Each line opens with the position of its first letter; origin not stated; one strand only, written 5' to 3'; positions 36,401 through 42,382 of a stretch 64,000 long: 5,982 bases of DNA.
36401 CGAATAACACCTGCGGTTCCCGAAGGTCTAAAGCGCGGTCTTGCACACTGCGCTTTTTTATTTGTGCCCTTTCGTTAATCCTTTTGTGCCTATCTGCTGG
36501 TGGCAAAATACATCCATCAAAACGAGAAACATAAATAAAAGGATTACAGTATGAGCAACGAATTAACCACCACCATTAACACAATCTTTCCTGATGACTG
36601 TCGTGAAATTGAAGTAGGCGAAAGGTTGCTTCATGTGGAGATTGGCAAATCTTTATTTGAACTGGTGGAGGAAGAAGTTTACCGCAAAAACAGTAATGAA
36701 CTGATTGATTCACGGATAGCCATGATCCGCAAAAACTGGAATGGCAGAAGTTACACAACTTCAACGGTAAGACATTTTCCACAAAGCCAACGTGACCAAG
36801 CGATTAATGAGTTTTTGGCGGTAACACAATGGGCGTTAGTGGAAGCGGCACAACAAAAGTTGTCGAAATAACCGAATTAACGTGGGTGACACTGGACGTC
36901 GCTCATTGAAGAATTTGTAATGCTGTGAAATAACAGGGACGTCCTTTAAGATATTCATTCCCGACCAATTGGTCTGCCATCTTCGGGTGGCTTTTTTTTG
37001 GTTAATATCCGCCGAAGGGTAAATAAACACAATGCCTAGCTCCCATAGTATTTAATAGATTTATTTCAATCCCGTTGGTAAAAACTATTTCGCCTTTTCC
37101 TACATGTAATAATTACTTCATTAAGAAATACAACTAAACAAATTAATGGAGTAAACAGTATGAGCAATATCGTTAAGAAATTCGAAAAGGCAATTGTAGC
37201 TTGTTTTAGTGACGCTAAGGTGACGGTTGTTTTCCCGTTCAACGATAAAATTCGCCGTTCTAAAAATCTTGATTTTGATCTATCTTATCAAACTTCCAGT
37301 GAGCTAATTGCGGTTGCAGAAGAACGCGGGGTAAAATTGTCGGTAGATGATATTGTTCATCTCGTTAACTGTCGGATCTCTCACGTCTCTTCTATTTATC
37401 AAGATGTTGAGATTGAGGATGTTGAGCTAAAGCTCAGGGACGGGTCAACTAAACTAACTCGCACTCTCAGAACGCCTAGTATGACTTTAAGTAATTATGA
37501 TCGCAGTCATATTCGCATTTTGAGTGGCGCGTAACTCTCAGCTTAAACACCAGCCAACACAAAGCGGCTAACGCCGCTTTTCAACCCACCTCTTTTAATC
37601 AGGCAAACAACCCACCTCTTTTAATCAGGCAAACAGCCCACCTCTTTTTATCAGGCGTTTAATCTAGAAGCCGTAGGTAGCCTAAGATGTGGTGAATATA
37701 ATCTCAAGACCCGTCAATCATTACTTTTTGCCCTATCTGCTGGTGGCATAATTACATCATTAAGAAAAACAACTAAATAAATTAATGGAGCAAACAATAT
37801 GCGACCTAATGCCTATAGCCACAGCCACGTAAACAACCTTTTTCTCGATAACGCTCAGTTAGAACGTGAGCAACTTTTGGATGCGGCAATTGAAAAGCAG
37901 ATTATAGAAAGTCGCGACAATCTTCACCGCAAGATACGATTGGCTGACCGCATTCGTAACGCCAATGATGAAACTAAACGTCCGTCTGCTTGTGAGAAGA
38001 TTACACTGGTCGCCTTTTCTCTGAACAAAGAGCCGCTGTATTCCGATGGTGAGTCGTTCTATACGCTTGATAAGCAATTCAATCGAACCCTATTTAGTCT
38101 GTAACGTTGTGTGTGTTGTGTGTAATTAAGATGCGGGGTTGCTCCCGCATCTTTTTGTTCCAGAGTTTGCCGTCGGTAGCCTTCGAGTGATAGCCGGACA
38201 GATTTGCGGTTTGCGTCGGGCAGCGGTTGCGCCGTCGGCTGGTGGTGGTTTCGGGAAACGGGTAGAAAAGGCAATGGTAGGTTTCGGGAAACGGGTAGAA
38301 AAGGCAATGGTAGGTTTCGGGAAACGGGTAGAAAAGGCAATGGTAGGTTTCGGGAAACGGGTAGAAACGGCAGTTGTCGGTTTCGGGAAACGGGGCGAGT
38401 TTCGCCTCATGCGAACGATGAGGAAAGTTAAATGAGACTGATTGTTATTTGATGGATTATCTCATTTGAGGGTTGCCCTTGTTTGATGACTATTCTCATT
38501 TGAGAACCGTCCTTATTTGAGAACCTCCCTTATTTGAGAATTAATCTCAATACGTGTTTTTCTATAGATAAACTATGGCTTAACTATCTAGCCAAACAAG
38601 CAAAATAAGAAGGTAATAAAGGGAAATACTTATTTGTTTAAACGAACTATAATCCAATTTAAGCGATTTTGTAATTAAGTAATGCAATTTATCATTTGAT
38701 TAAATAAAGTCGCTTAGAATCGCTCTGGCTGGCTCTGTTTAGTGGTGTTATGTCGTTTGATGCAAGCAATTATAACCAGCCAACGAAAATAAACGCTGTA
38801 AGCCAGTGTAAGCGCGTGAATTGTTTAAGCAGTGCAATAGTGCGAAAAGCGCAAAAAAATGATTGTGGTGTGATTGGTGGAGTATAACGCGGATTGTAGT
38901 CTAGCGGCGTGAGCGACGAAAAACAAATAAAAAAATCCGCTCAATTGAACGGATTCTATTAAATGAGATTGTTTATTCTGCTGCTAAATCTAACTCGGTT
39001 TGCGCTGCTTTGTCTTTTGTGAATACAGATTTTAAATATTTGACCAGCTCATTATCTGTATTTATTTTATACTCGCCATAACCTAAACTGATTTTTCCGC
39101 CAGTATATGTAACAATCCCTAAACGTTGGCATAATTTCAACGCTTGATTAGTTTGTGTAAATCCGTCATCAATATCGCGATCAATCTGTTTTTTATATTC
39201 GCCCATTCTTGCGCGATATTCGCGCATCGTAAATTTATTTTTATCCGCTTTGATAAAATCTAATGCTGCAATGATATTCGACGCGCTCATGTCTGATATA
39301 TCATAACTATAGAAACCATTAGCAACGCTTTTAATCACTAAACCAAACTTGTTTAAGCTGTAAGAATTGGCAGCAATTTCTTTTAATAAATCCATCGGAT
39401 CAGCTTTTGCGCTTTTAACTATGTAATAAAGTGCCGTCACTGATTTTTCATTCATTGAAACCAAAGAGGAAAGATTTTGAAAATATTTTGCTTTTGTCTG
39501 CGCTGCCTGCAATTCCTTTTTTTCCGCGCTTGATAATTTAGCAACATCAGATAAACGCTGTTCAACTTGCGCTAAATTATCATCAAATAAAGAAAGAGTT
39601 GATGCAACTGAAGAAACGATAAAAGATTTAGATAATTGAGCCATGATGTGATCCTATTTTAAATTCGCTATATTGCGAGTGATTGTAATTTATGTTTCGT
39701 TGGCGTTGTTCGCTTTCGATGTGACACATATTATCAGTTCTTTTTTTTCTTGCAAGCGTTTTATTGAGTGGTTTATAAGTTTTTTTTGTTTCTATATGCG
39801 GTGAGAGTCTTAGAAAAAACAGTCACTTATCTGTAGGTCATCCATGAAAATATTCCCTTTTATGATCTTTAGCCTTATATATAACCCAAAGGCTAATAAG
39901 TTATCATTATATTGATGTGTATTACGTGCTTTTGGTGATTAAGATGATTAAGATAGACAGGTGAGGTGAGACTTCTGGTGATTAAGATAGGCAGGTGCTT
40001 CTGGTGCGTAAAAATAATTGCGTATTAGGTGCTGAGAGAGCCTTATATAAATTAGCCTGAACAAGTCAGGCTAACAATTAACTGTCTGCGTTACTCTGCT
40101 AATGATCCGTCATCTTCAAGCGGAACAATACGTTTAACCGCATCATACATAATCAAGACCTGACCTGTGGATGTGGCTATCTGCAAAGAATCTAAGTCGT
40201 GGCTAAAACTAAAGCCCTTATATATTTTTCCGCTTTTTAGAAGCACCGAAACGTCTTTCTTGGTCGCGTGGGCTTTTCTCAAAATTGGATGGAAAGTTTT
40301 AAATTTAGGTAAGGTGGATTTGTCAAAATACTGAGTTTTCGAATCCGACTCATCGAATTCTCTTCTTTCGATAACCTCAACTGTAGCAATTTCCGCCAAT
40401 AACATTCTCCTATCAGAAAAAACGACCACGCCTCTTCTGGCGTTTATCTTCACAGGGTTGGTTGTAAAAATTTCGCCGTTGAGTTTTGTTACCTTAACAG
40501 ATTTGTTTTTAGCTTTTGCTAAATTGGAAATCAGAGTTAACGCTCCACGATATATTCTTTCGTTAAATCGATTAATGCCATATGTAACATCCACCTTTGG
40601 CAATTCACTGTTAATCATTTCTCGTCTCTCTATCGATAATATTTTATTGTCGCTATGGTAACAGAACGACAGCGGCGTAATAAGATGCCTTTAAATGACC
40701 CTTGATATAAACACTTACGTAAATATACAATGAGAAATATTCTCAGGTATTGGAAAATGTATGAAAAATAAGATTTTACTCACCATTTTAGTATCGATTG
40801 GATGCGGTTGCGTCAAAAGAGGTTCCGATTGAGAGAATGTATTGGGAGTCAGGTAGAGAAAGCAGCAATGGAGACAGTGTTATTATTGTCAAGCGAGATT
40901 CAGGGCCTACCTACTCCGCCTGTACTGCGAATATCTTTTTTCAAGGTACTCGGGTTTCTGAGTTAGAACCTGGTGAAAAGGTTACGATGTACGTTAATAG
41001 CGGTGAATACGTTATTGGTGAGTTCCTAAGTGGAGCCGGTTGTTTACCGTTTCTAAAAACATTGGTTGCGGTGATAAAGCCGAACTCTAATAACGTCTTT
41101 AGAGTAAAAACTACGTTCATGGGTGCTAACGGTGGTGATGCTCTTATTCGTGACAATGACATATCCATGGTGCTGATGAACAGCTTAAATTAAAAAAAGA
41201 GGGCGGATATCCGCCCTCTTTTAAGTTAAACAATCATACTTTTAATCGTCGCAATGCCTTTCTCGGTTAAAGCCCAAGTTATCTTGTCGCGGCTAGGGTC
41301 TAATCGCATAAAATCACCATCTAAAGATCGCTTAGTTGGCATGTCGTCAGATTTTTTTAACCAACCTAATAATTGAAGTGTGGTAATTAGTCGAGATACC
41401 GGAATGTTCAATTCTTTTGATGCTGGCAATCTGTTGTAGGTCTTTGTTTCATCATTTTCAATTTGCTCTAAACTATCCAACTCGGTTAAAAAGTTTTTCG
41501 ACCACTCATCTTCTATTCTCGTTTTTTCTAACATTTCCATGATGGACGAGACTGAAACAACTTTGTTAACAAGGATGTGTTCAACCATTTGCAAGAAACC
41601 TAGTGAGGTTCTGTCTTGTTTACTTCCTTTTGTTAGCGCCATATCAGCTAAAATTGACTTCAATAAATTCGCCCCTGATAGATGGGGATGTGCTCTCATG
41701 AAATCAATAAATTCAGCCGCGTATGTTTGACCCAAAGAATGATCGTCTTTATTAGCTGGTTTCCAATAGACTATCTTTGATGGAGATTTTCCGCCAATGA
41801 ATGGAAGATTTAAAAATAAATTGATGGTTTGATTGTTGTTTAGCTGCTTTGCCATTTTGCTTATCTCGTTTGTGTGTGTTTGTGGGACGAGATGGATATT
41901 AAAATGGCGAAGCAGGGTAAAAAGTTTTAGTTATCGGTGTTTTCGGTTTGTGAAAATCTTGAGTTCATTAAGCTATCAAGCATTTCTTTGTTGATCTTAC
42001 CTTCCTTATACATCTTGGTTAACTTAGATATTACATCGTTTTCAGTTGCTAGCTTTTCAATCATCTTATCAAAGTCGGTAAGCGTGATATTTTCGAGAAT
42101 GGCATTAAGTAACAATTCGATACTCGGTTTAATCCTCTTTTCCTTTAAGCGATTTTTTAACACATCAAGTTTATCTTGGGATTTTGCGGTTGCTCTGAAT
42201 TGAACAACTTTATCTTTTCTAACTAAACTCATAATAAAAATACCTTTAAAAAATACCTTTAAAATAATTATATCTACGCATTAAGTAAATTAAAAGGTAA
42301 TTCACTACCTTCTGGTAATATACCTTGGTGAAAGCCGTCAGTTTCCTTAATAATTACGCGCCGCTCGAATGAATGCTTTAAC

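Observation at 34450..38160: Cassette-like array of six small unknown genes, each with its own promoter/leader and terminator, with modules duplicated between genes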

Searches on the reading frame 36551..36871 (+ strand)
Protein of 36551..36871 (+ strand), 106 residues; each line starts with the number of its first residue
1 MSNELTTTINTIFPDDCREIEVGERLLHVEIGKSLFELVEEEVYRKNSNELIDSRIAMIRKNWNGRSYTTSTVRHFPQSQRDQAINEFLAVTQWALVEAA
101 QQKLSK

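Call 11: search_protein_families(library=pfam, proteins=[window:36551-36871:+], max_evalue=1)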
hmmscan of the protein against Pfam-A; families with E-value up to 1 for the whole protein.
window:36551-36871:+ (106 aa): 0 families

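Call 12: search_protein_families(library=phrogs, proteins=[window:36551-36871:+], max_evalue=0.1)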
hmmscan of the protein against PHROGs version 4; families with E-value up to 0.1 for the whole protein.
window:36551-36871:+ (106 aa): 0 families

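Call 33: search_protein_families(library=ncbifam, proteins=[window:36551-36871:+], max_evalue=1)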
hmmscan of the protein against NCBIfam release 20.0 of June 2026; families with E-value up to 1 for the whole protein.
window:36551-36871:+ (106 aa): 0 families

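Call 34: search_protein_families(library=padloc, proteins=[window:36551-36871:+], max_evalue=1)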
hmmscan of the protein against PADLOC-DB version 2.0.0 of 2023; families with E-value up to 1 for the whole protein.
window:36551-36871:+ (106 aa): 0 families

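Call 85: search_solved_structures(query=A7, max_evalue=1)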
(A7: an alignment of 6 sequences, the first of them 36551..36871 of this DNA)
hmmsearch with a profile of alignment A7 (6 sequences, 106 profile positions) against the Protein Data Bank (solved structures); distinct sequences matched with E-value up to 1: 0.

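Call 95: predict_structure(protein=window:36551-36871:+)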
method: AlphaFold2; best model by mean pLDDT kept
length: 106 residues; sequences in the alignment: 1
mean_pLDDT: 50.2   pTM: 0.43
mean pLDDT of the five models: 50.2, 46.9, 44.7, 44.6, 41.5
residues with pLDDT >= 90: 0; 70-90: 0; 50-70: 58; < 50: 48
segments of 3 or more residues with pLDDT < 50: 1-34, 65-67, 69-74, 104-106
pLDDT, mean of each block of 10 residues (from residue 1): 33 41 43 48 53 57 50 51 64 61 51
secondary structure, 60 per line:
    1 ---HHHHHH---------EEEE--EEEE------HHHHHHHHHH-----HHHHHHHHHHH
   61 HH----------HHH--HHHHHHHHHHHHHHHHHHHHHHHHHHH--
elements in order: H4-9 E19-22 E25-28 H35-44 H50-62 H78-104

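Call 111: search_dna_similar(query=window:36551-36871:+, collection=plasmids, mode=protein, max_evalue=0.001, max_rows=40)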
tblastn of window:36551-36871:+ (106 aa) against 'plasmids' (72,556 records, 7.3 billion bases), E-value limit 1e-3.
Records with a match: 5; places in all: 5; records where one place covers at least 80% of the query: 5.
Best place of each record, by identity: 95-99% 3; <60% 2.
By first word of the organism name: Moellerella 3; Providencia 1; Pectobacterium 1.
By predicted mobility (MOB-suite, as given by PLSDB): non-mobilizable 5.
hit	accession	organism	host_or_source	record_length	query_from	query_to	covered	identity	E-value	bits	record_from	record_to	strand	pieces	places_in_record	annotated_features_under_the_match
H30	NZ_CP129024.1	Moellerella wisconsensis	Sheep,Feces of diarrheic fleece sheep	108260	1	106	100%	98.1%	2e-64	216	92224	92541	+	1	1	hypothetical protein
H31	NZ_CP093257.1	Moellerella wisconsensis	whole organism,Food: Red deer meat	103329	1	106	100%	98.1%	3e-64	216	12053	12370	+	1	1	hypothetical protein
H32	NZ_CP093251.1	Moellerella wisconsensis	whole organism,Food: Red deer meat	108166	1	106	100%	98.1%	3e-64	216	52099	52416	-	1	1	hypothetical protein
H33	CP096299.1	Providencia sp. PROV236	Clinical or host-associated ...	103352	1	106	100%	52.8%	5e-30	118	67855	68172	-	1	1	record has no annotation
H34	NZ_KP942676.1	Pectobacterium carotovorum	Delia radicum,maggot intestine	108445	1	104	98%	51.0%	1e-28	114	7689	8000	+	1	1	hypothetical protein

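Call 112: find_encoding_contigs(protein=window:36551-36871:+, flank=4500, max_places=10)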
Protein window:36551-36871:+ (106 aa): 1 contig read that carries it; 1 place shown.
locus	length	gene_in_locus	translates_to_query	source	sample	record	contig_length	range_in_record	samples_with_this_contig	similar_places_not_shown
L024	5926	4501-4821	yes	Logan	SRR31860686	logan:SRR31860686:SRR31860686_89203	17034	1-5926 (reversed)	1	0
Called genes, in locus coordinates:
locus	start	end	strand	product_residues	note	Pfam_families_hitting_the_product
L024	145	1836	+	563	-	PF13708:DUF4942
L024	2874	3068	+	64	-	-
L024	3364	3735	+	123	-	-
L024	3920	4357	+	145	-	-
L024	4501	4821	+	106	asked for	-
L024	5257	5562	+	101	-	-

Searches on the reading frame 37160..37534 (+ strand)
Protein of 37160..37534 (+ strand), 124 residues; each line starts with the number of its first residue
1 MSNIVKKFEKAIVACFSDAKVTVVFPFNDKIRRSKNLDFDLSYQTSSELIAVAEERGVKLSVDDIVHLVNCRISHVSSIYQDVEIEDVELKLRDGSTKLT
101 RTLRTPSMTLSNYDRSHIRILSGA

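Call 11: search_protein_families(library=pfam, proteins=[window:37160-37534:+], max_evalue=1)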
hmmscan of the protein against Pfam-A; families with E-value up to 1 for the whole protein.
window:37160-37534:+ (124 aa): 2 families
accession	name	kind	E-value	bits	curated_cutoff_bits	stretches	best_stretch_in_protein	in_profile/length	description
PF20840.3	DUF5382_N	-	0.065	13.9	27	1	40-112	30-97/132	Family of unknown function (DUF5382) N-terminal domain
PF08546.17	ApbA_C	-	0.12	13.2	22.7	1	29-84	28-86/125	Ketopantoate reductase PanE/ApbA C terminal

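Call 12: search_protein_families(library=phrogs, proteins=[window:37160-37534:+], max_evalue=0.1)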
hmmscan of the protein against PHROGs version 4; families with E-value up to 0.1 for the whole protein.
window:37160-37534:+ (124 aa): 0 families

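Call 33: search_protein_families(library=ncbifam, proteins=[window:37160-37534:+], max_evalue=1)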
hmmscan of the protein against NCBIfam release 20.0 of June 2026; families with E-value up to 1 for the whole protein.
window:37160-37534:+ (124 aa): 2 families
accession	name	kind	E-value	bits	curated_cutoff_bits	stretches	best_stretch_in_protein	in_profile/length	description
NF005088.0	PRK06522.1-2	subfamily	0.032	13.3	371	1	10-83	185-261/308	2-dehydropantoate 2-reductase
NF000236.1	linco_LnuA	exception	0.059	13.3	300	1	4-91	14-97/161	lincosamide nucleotidyltransferase Lnu(A)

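Call 34: search_protein_families(library=padloc, proteins=[window:37160-37534:+], max_evalue=1)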
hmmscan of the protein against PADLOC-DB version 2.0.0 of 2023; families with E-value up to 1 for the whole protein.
window:37160-37534:+ (124 aa): 0 families

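Call 62: search_dna_similar(query=window:37160-37534:+, collection=plasmids, mode=protein, max_evalue=0.01, max_rows=20)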
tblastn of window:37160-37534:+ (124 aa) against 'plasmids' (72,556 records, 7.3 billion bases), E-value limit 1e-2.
Records with a match: 1; places in all: 1; records where one place covers at least 80% of the query: 1.
Best place of each record, by identity: 90-95% 1.
By first word of the organism name: Moellerella 1.
By predicted mobility (MOB-suite, as given by PLSDB): non-mobilizable 1.
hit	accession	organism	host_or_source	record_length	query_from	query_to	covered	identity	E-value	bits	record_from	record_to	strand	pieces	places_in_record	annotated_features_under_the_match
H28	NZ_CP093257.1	Moellerella wisconsensis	whole organism,Food: Red deer meat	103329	1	124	100%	92.7%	1e-70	235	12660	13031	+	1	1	hypothetical protein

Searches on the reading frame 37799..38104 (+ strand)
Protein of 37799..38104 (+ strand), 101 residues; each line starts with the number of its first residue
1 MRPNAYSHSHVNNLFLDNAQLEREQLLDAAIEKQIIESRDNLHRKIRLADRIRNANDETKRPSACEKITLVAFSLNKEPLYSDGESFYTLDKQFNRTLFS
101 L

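Call 11: search_protein_families(library=pfam, proteins=[window:37799-38104:+], max_evalue=1)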
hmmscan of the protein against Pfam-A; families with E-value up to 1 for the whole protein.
window:37799-38104:+ (101 aa): 0 families

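Call 12: search_protein_families(library=phrogs, proteins=[window:37799-38104:+], max_evalue=0.1)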
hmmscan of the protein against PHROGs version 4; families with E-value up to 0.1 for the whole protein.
window:37799-38104:+ (101 aa): 0 families

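Call 33: search_protein_families(library=ncbifam, proteins=[window:37799-38104:+], max_evalue=1)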
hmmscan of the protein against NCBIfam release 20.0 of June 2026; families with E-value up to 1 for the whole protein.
window:37799-38104:+ (101 aa): 0 families

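Call 34: search_protein_families(library=padloc, proteins=[window:37799-38104:+], max_evalue=1)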
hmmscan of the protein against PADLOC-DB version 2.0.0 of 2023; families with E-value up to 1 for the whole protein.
window:37799-38104:+ (101 aa): 0 families

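Call 86: search_solved_structures(query=A8, max_evalue=1)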
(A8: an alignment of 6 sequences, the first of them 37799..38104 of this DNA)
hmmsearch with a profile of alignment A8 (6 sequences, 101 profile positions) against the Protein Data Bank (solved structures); distinct sequences matched with E-value up to 1: 3.
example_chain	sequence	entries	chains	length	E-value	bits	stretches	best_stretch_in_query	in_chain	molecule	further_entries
9uan_B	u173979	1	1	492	0.044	17.1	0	17-51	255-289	miniGq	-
7xw9_A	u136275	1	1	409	0.18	15.1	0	17-51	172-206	Guanine nucleotide-binding protein G(q) subunit alpha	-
8i8b_J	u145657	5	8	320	0.25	14.7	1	36-90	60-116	38K | 38K (AC98) protein in P143-LEF5 intergenic region | 38K (AC98)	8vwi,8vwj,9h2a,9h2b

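Call 113: find_encoding_contigs(protein=window:37799-38104:+, flank=5000, max_places=10)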
Protein window:37799-38104:+ (101 aa): 1 contig read that carries it; 1 place shown.
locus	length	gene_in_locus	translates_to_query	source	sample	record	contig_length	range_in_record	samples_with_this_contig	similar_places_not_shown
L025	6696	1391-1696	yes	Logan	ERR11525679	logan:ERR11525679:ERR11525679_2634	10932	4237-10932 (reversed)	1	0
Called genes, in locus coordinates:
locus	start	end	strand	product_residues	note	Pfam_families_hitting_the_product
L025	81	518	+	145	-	-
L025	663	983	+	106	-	-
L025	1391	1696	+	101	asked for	-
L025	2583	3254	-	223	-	-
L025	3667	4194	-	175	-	PF03614:Flag1_repress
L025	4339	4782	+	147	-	-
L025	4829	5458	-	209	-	-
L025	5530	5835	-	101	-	-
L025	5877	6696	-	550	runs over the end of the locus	PF00270:DEAD (weak), PF04851:ResIII, PF00271:Helicase_C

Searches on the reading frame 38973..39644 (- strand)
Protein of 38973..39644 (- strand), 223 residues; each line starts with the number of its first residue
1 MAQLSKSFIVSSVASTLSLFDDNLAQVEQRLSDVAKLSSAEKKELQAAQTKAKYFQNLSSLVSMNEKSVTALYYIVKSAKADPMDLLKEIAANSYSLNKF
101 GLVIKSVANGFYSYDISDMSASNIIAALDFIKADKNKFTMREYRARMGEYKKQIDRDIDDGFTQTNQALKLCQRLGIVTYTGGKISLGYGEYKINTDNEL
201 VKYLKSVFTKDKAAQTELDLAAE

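Call 11: search_protein_families(library=pfam, proteins=[window:38973-39644:-], max_evalue=1)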
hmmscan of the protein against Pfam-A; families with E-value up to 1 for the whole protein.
window:38973-39644:- (223 aa): 1 family
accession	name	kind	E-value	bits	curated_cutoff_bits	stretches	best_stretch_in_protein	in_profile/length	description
PF17057.10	B3R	-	0.0064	16.8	27.5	1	92-151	26-85/117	Poxviridae B3 protein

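Call 12: search_protein_families(library=phrogs, proteins=[window:38973-39644:-], max_evalue=0.1)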
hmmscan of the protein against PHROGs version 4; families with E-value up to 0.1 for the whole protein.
window:38973-39644:- (223 aa): 2 families
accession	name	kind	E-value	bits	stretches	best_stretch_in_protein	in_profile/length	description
phrog_1513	-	unknown function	9e-27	95.1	1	13-208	18-214/216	-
phrog_23024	-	unknown function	0.09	13.6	0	98-163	63-126/142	-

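Call 33: search_protein_families(library=ncbifam, proteins=[window:38973-39644:-], max_evalue=1)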
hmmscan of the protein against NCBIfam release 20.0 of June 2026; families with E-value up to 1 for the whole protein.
window:38973-39644:- (223 aa): 0 families

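Call 34: search_protein_families(library=padloc, proteins=[window:38973-39644:-], max_evalue=1)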
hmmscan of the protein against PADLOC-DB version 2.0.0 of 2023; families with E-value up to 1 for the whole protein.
window:38973-39644:- (223 aa): 0 families

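Call 36: find_related_loci(query=A1, collection=genome_contigs, flank=10000)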
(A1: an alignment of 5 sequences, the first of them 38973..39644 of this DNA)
Query A1 (223 aa) in genome_contigs; peptide patterns used: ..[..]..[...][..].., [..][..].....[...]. (x = any residue, [..] = any of these).
46 stretches matched a pattern; 6 encode a relative of the query (tblastn E <= 1e-3); 6 distinct loci.
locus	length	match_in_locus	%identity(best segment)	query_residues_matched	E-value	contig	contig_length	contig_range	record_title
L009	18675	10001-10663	79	1-221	3e-116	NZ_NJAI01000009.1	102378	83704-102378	Xenorhabdus hominickii strain DSM 17903 Xhom_9, whole genome shotgun sequence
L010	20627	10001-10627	32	4-208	8e-24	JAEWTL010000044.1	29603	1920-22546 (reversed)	MAG: Bacillota bacterium isolate OH_SDB_141 k127_1132258, whole genome shotgun sequence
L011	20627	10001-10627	32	4-208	2e-23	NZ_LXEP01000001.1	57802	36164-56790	Buttiauxella gaviniae ATCC 51604 Sequence00001, whole genome shotgun sequence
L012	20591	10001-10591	32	13-208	3e-23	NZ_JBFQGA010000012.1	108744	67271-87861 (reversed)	Kluyvera sp. STS39-E contig00012, whole genome shotgun sequence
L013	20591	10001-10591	32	13-208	3e-23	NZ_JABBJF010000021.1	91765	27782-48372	Kluyvera sichuanensis strain 090646 contig00021, whole genome shotgun sequence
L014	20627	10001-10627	32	4-208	5e-23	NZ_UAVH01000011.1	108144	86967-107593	Yersinia pestis strain NCTC5923, whole genome shotgun sequence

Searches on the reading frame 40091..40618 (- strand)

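Call 11: search_protein_families(library=pfam, proteins=[window:40091-40618:-], max_evalue=1)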
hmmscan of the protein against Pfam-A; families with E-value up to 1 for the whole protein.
window:40091-40618:- (175 aa): 1 family
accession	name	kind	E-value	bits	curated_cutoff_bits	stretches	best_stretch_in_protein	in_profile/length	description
PF03614.18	Flag1_repress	-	2.2e-07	31.3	24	1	35-164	26-170/170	Repressor of phase-1 flagellin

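Call 12: search_protein_families(library=phrogs, proteins=[window:40091-40618:-], max_evalue=0.1)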
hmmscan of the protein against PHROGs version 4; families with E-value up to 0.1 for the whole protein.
window:40091-40618:- (175 aa): 2 families
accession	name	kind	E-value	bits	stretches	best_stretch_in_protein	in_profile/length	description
phrog_1444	-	transcription regulation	2.2e-08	35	1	8-166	4-174/175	transcriptional repressor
phrog_1865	-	unknown function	0.0043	18.1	0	120-138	8-26/64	-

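Call 33: search_protein_families(library=ncbifam, proteins=[window:40091-40618:-], max_evalue=1)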
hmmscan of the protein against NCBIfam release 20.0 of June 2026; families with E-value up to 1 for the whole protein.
window:40091-40618:- (175 aa): 2 families
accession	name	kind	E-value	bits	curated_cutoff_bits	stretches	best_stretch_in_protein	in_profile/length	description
NF047433.1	Lepto_7_Nterm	domain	0.00048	19.8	43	1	124-154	17-47/63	LA_0442/LA_0875 N-terminal domain-containing protein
NF033694.1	perox_inhi_SPIN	equivalog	0.042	14.2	45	1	56-124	28-95/99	SPIN family peroxidase inhibitor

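Call 34: search_protein_families(library=padloc, proteins=[window:40091-40618:-], max_evalue=1)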
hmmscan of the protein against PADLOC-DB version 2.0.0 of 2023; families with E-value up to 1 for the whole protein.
window:40091-40618:- (175 aa): 0 families

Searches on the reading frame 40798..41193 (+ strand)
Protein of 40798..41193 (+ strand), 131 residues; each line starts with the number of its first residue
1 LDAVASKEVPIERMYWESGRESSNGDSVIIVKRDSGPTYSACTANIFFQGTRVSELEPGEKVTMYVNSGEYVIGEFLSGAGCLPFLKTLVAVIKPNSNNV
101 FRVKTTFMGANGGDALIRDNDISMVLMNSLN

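Call 97: search_protein_families(library=phrogs, proteins=[window:40798-41193:+], max_evalue=0.001)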
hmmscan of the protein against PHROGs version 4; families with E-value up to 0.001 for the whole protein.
window:40798-41193:+ (131 aa): 1 family
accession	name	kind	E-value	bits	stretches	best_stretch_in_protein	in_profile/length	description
phrog_890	-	other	1.4e-18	67.8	1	6-108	26-126/136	lipoprotein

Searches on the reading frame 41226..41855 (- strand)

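Call 97: search_protein_families(library=phrogs, proteins=[window:41226-41855:-], max_evalue=0.001)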
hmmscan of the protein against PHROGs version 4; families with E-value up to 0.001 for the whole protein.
window:41226-41855:- (209 aa): 1 family
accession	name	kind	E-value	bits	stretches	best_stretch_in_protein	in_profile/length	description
phrog_13473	-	unknown function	4.2e-07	30.7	1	29-205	20-180/188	-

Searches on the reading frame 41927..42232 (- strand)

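Call 97: search_protein_families(library=phrogs, proteins=[window:41927-42232:-], max_evalue=0.001)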
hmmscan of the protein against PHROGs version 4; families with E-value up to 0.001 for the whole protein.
window:41927-42232:- (101 aa): 1 family
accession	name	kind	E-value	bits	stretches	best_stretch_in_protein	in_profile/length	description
phrog_1466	-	unknown function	3.5e-20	73.2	1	6-90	5-89/92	-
